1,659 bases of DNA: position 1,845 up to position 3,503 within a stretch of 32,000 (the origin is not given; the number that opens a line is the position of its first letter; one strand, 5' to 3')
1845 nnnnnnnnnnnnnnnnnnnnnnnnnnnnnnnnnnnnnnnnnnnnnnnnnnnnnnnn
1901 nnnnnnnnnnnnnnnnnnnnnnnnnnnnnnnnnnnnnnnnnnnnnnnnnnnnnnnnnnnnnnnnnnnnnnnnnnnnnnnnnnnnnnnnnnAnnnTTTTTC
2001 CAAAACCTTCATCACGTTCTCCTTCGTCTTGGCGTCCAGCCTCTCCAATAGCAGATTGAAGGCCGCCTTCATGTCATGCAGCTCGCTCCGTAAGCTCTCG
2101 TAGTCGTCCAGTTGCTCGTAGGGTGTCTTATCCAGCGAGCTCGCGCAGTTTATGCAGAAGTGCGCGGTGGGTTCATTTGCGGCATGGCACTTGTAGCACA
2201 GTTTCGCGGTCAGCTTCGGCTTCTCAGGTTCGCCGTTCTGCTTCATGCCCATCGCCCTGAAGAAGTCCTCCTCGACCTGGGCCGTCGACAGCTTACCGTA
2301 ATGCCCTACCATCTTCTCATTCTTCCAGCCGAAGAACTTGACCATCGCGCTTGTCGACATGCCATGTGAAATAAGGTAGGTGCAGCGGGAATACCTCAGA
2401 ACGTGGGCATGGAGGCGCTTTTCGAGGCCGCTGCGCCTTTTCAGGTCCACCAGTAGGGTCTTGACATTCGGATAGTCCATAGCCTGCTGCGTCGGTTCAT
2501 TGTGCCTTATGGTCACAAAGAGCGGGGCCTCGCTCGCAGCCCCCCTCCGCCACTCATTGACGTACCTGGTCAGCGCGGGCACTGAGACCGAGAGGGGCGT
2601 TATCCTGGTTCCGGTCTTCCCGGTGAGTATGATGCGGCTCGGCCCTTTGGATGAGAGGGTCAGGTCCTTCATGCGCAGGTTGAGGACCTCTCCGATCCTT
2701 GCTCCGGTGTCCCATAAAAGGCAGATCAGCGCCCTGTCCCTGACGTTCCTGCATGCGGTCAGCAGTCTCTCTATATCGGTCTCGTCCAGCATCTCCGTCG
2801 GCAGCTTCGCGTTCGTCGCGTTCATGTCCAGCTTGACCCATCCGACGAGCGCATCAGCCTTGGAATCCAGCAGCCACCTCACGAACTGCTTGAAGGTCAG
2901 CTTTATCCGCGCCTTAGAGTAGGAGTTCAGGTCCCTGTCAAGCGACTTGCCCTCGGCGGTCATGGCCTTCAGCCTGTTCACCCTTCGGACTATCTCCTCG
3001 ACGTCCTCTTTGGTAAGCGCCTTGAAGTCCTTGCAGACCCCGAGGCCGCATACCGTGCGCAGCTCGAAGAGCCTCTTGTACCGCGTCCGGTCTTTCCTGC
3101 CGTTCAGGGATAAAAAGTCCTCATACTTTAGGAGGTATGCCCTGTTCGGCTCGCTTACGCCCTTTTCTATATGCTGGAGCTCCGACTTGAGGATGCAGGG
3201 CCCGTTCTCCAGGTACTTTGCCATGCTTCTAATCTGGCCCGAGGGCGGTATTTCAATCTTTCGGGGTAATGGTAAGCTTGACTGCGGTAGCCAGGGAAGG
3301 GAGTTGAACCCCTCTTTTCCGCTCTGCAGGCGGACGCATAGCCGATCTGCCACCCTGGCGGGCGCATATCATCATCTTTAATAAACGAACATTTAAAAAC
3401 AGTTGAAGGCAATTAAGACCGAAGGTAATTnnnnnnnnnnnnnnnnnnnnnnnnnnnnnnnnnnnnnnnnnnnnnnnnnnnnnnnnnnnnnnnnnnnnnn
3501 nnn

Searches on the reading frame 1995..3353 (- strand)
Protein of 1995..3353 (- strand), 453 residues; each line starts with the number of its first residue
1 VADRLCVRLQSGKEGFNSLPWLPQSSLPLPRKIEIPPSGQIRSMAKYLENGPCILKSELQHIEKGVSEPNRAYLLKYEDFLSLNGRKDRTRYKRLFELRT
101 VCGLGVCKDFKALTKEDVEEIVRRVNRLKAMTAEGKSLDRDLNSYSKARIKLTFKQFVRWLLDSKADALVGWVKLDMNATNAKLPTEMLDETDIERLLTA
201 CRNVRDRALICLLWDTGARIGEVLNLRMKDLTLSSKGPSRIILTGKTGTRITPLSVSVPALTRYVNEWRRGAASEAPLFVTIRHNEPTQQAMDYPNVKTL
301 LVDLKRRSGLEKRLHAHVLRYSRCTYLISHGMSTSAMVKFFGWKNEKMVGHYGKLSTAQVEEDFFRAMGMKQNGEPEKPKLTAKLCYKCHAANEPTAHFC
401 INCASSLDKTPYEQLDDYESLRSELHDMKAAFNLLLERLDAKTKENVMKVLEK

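Call 28: search_protein_families(library=pfam, proteins=[window:1995-3353:-], max_evalue=0.01)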
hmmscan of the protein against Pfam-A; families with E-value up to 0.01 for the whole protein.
window:1995-3353:- (453 aa): 4 families
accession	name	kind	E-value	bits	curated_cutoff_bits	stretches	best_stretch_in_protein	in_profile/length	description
PF00589.27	Phage_integrase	-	3.6e-24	85.9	27.1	1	188-355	2-168/172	Phage integrase family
PF13240.11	Zn_Ribbon_1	-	0.0016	18.6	25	1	386-406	2-22/23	zinc-ribbon domain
PF24463.1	DUF7577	-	0.0022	18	28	1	386-407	5-26/27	Domain of unknown function (DUF7577)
PF12773.13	DZR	-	0.0049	17.5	27.3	1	383-403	24-44/45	Double zinc ribbon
